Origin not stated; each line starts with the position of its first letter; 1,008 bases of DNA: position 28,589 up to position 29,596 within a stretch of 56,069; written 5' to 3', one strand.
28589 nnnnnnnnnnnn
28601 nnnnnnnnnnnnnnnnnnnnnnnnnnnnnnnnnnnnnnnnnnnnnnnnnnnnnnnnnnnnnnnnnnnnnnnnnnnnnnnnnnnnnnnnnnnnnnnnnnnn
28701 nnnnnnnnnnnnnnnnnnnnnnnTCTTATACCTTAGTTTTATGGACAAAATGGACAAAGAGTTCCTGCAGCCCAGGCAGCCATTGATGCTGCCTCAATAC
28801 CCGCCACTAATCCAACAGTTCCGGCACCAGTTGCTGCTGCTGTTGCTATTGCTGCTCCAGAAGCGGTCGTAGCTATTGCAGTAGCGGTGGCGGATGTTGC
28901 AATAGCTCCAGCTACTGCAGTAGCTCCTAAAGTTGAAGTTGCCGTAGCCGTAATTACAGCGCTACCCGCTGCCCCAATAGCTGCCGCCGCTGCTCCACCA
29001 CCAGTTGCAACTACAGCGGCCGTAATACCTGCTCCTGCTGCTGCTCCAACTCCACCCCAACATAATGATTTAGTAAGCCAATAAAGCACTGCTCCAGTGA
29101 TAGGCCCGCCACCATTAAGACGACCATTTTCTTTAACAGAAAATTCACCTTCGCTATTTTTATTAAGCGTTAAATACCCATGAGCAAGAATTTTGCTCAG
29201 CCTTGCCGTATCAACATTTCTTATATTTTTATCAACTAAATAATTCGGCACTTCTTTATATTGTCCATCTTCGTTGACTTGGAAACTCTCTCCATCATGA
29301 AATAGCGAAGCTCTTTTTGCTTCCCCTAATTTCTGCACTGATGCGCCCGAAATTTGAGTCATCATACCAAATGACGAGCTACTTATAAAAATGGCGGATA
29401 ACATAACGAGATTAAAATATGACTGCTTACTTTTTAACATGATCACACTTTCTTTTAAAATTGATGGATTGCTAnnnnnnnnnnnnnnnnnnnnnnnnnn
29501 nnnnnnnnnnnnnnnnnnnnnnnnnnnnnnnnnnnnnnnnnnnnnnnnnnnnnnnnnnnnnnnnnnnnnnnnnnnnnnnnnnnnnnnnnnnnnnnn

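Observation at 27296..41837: Diverged inverted segmental duplication (two about 3.3-kb arms) bracketing an about 8-kb cargo segment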

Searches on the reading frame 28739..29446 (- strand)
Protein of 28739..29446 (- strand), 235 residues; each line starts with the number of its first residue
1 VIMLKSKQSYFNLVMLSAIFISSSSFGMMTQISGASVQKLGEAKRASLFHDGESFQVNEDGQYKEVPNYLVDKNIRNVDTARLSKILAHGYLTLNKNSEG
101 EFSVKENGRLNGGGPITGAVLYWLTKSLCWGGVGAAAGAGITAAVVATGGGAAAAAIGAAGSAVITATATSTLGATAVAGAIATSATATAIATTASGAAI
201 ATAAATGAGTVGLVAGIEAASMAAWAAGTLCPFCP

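Call 7: search_protein_families(library=pfam, proteins=[window:28739-29446:-], max_evalue=1)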
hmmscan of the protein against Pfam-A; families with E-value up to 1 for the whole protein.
window:28739-29446:- (235 aa): 1 family
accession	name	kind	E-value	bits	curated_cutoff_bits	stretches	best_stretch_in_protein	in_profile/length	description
PF06865.17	Ppnp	-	0.16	12.8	25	1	23-64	38-79/92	Pyrimidine/purine nucleoside phosphorylase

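Call 26: search_protein_families(library=ncbifam, proteins=[window:28739-29446:-], max_evalue=1)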
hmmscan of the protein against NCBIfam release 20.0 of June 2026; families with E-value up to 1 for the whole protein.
window:28739-29446:- (235 aa): 0 families

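Call 27: search_protein_families(library=phrogs, proteins=[window:28739-29446:-], max_evalue=0.1)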
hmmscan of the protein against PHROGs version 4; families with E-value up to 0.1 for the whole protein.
window:28739-29446:- (235 aa): 0 families

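Call 48: find_related_loci(query=A9, collection=genome_contigs, flank=6000)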
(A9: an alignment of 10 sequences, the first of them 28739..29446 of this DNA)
Query A9 (235 aa) in genome_contigs; peptide patterns used: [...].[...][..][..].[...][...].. (x = any residue, [..] = any of these).
28 stretches matched a pattern, but none encodes a relative of the query by tblastn (E <= 1e-3).

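Call 56: search_protein_families(library=pfam, alignment_id=A6, max_evalue=0.01)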
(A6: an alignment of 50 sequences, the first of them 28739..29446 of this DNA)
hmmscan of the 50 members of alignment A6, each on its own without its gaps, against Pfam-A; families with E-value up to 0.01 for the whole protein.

A. member 1, window:28739-29446:- (235 aa): 0 families

B. families by the number of members that match (of 50 scanned): 1 family
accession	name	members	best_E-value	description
PF08789.15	PBCV_basic_adap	1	0.0058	PBCV-specific basic adaptor domain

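Call 58: search_solved_structures(query=A6, max_evalue=1)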
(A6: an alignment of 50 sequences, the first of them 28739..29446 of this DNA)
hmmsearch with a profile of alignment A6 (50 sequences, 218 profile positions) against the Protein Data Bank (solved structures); distinct sequences matched with E-value up to 1: 3.
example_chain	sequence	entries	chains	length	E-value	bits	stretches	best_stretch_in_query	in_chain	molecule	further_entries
5opt_j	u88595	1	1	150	0.39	13.5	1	66-98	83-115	Ubiquitin/ribosomal protein S27a, putative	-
7ase_j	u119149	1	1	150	0.44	13.3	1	66-98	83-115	60S ribosomal protein L40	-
4v8m_Bk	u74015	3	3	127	0.67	12.7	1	20-81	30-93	60S RIBOSOMAL PROTEIN L35, PUTATIVE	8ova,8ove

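Call 68: predict_structure(alignment_id=A6)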
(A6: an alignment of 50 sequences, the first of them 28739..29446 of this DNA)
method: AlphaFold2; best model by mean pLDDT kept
length: 235 residues; sequences in the alignment: 50
mean_pLDDT: 73.9   pTM: 0.55
mean pLDDT of the five models: 73.9, 72.6, 72.3, 72.1, 71.6
residues with pLDDT >= 90: 79; 70-90: 63; 50-70: 38; < 50: 55
segments of 3 or more residues with pLDDT < 50: 138-192
pLDDT, mean of each block of 10 residues (from residue 1): 66 85 77 96 97 96 98 96 94 97 92 77 85 61 40 38 38 43 44 52 58 83 87 69
secondary structure, 60 per line:
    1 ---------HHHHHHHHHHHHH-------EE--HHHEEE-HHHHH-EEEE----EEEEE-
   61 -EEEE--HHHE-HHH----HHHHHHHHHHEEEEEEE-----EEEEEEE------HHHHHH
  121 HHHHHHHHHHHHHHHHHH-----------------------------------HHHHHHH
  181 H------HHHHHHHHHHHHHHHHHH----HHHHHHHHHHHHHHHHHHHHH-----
elements in order: H10-22 E37-39 H41-45 E47-50 E55-59 E62-65 H80-89 E90-96 E102-108 H115-138 H174-181 H188-205 H210-230

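Call 78: fold_search(model_id=the predicted structure, library=pdb)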
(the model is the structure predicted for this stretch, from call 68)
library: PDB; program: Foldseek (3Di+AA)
matches with E <= 10: 118; with E <= 0.001: 0
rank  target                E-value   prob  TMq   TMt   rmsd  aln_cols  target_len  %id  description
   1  9fs9_C                4.5e-01  0.28  0.14  0.32   9.2        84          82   14  Self assembly domain of the surface layer protein of Viridibacillus arvi (aa 765-844) (released 2024-08-28)
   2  9fs9_A                6.3e-01  0.23  0.14  0.32   9.2        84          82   14  Self assembly domain of the surface layer protein of Viridibacillus arvi (aa 765-844) (released 2024-08-28)
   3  9fs9_D                6.7e-01  0.21  0.14  0.32   9.3        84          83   14  Self assembly domain of the surface layer protein of Viridibacillus arvi (aa 765-844) (released 2024-08-28)
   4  7eeb_H                1.1e+00  0.14  0.13  0.04  11.8        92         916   10  Structure of the CatSpermasome (released 2021-07-28)
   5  6vt9                  1.7e+00  0.05  0.11  0.08  12.1       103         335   14  Naegleria gruberi RNA ligase E227A mutant with ATP and Mn (released 2020-04-08)
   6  4a2m_D                2.0e+00  0.09  0.15  0.06   7.4        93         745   12  Structure of the periplasmic domain of the heparin and heparan sulphate sensing hybrid two component system BT4663 in  (released 2012-05-02)
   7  3dxq_A                2.3e+00  0.05  0.12  0.10  14.5       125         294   10  Crystal structure of choline/ethanolamine kinase family protein (NP_106042.1) from MESORHIZOBIUM LOTI at 2.55 A resolu (released 2008-08-05)
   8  4h5j_B                2.7e+00  0.08  0.16  0.12   6.4        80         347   11  Crystal Structure of the Guanine Nucleotide Exchange Factor Sec12 (P64 form) (released 2012-11-07)
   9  9pvp                  2.7e+00  0.08  0.12  0.02  11.1        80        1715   14  Cryo-EM structure of receptor tyrosine kinase ROS1 extracellular domain (released 2026-02-25)
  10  6vtd                  2.7e+00  0.04  0.11  0.08  12.2       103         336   14  Naegleria gruberi RNA ligase R149A mutant with ATP and Mn (released 2020-04-08)
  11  8rqk_G                2.9e+00  0.06  0.10  0.14  12.7        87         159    7  Structure of the complete Vaccinia DNA-dependent RNA polymerase complex at 2.65A resolution (released 2025-01-29)
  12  1kmz                  2.9e+00  0.04  0.14  0.21  12.2       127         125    9  MOLECULAR BASIS OF MITOMYCIN C RESICTANCE IN STREPTOMYCES: CRYSTAL STRUCTURES OF THE MRD PROTEIN WITH AND WITHOUT A DRUG (released 2002-07-19)
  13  5g04_R                3.0e+00  0.06  0.15  0.11  15.2       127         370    9  Structure of the human APC-Cdc20-Hsl1 complex (released 2016-05-25)
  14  9oz1_A                3.2e+00  0.09  0.13  0.05   5.2        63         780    5  Cryo-EM structure of chicken ROS1 in apo-state. Cryo-EM refinement is focused on the "leg" region of chicken ROS1. (released 2026-02-25)
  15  8e05_A                3.4e+00  0.06  0.16  0.03   8.8       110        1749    8  Structure of dimeric LRRK1 (released 2023-08-30)
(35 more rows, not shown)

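Call 88: find_homologous_proteins(query=A6, max_evalue=0.00001)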
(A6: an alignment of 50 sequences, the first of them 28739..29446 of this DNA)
Query A6 (50 sequences) (235 aa, profile of the alignment): 30 proteins with E <= 0.00001 among 8000 candidates.
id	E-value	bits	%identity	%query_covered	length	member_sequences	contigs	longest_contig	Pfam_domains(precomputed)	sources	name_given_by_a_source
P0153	8.7e-69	249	100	99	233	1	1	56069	-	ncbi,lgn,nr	ncbi:MAG: hypothetical protein NTX86_02710 [Candidatus Dependentiae bacterium]|nr:hypothetical prote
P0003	1.1e-68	249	64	54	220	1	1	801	-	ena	-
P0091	3.8e-66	241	35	95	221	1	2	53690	-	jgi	jgi:hypothetical protein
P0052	1.6e-65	239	37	49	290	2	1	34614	-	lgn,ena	-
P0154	2.2e-62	229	39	85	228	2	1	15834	-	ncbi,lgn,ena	-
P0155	7.9e-61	223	40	85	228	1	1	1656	-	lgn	-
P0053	4.0e-59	218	44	50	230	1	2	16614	-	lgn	-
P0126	3.2e-56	208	44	82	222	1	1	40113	-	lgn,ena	-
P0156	7.8e-56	207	35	47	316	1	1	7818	-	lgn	-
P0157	2.9e-47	179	29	51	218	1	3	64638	-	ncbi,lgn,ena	-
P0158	7.4e-47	178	39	80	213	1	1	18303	-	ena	-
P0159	7.9e-47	178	30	57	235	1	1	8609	-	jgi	jgi:hypothetical protein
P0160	8.3e-47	178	40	81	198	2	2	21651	-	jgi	jgi:hypothetical protein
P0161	1.5e-46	177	36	32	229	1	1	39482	-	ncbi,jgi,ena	jgi:hypothetical protein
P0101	7.9e-46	174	37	39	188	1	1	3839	-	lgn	-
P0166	6.7e-42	162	33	36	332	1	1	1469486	-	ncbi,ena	-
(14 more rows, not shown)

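Call 89: find_encoding_contigs(protein=P0166, flank=10000, max_places=2)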
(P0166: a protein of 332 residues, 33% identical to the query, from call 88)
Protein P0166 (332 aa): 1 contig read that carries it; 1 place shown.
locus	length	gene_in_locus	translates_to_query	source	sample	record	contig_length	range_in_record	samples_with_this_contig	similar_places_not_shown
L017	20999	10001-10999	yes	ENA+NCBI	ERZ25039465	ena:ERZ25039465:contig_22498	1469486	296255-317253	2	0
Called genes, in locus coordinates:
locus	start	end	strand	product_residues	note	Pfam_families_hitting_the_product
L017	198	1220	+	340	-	-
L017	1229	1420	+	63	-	-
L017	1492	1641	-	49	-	PF20106:DUF6496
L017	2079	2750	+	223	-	-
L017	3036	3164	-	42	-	PF20106:DUF6496 (weak)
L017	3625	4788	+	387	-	-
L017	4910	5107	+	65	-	-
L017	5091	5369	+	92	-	PF04026:SpoVG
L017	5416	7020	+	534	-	PF05272:VapE-like_dom (weak), PF19263:DUF5906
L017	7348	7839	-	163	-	-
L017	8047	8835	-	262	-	PF13276:HTH_21, PF24764:rva_4 (faint), PF00665:rve, PF13610:DDE_Tnp_IS240 (weak), PF13683:rve_3, PF13333:rve_2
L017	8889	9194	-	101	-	PF01527:HTH_Tnp_1 (weak)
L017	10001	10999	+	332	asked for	-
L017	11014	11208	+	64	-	-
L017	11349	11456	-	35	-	-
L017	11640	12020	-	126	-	-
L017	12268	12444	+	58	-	-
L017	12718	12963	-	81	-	PF01541:GIY-YIG, PF10544:T5orf172 (weak)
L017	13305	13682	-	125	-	PF05168:HEPN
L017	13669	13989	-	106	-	-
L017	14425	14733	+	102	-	-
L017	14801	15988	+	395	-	-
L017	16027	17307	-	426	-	PF07992:Pyr_redox_2 (faint), PF01494:FAD_binding_3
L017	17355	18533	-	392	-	PF00083:Sugar_tr (weak), PF07690:MFS_1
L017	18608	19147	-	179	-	PF14907:NTP_transf_5, PF10706:Aminoglyc_resit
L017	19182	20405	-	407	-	-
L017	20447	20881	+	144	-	PF01797:Y1_Tnp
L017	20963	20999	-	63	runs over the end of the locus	-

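Call 94: find_related_loci(query=A9, collection=viral_contigs, flank=8000)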
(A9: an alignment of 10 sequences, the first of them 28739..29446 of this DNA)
Query A9 (235 aa) in viral_contigs; peptide patterns used: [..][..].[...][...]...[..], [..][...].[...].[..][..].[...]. (x = any residue, [..] = any of these).
55 stretches matched a pattern; 16 encode a relative of the query (tblastn E <= 1e-3); 16 distinct loci.
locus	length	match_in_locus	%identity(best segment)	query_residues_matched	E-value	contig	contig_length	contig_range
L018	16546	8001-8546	43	38-229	5e-32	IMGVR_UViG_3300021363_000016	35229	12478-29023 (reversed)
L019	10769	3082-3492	34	3-141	3e-27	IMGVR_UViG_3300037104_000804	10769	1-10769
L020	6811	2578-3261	33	38-235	2e-27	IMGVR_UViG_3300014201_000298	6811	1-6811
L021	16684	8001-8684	33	38-235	2e-27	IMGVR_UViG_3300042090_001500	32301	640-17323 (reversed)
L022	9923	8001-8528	31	1-164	9e-27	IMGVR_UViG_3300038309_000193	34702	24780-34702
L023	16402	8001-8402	37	13-135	8e-24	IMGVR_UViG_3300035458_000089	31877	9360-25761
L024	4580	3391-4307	33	28-175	2e-21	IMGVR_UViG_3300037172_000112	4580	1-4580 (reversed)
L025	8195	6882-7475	32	30-235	3e-20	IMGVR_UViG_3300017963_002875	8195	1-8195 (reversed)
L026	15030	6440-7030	34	33-235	2e-19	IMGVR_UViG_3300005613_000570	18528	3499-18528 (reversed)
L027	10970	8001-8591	34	33-235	1e-19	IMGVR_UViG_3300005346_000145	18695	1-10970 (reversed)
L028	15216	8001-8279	38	17-109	8e-18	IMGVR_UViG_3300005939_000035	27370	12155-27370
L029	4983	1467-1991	31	13-183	3e-16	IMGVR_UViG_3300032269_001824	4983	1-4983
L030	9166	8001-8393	31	47-183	7e-14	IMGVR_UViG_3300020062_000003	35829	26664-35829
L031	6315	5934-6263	27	13-110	2e-8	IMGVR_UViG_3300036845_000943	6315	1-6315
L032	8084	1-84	61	103-130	4e-8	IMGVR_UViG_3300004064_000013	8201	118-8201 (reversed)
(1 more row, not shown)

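Call 99: search_protein_families(library=phrogs, proteins=[L023:10654-12699:-, L023:13152-14522:-, L023:5066-6037:-, L023:4042-5055:-, L023:1957-3015:-, L023:6414-7154:-, L023:7139-7708:-, L023:8986-9351:+, L023:10217-10642:-, L023:1323-1925:-], max_evalue=0.001)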
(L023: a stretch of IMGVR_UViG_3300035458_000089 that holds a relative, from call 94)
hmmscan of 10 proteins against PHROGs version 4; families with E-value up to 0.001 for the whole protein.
L023:10654-12699:- (681 aa): 3 families
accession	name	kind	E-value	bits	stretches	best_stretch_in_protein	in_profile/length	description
phrog_156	-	head and packaging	6.9e-73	247.2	1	12-645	7-644/681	portal protein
phrog_332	-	connector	6e-07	29.2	1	334-599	278-547/560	head-tail adaptor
phrog_18470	-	head and packaging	3.9e-05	23.9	1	68-198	71-200/232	portal protein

L023:13152-14522:- (456 aa): 5 families
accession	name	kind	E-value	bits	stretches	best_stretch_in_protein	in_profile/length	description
phrog_2472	-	unknown function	1.5e-36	127.4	1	223-416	110-309/324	-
phrog_2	-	head and packaging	4.1e-29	102.9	1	11-431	263-605/807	terminase large subunit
phrog_7579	-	head and packaging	6.6e-11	42.9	1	28-232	15-221/239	terminase large subunit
phrog_6672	-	head and packaging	1.3e-06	29.1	1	350-421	68-135/145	terminase large subunit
phrog_10250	-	head and packaging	0.00055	20.7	0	348-419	149-219/228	terminase large subunit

L023:5066-6037:- (323 aa): 1 family
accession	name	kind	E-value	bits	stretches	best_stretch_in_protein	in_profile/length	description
phrog_1357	-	head and packaging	6.7e-20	72.3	1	11-275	23-296/356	major head protein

L023:4042-5055:- (337 aa): 0 families

L023:1957-3015:- (352 aa): 1 family
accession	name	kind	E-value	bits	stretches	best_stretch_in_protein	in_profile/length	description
phrog_10775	-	tail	7.8e-07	30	1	244-322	142-222/237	tail protein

L023:6414-7154:- (246 aa): 0 families

L023:7139-7708:- (189 aa): 0 families

L023:8986-9351:+ (121 aa): 0 families

L023:10217-10642:- (141 aa): 0 families

L023:1323-1925:- (200 aa): 0 families
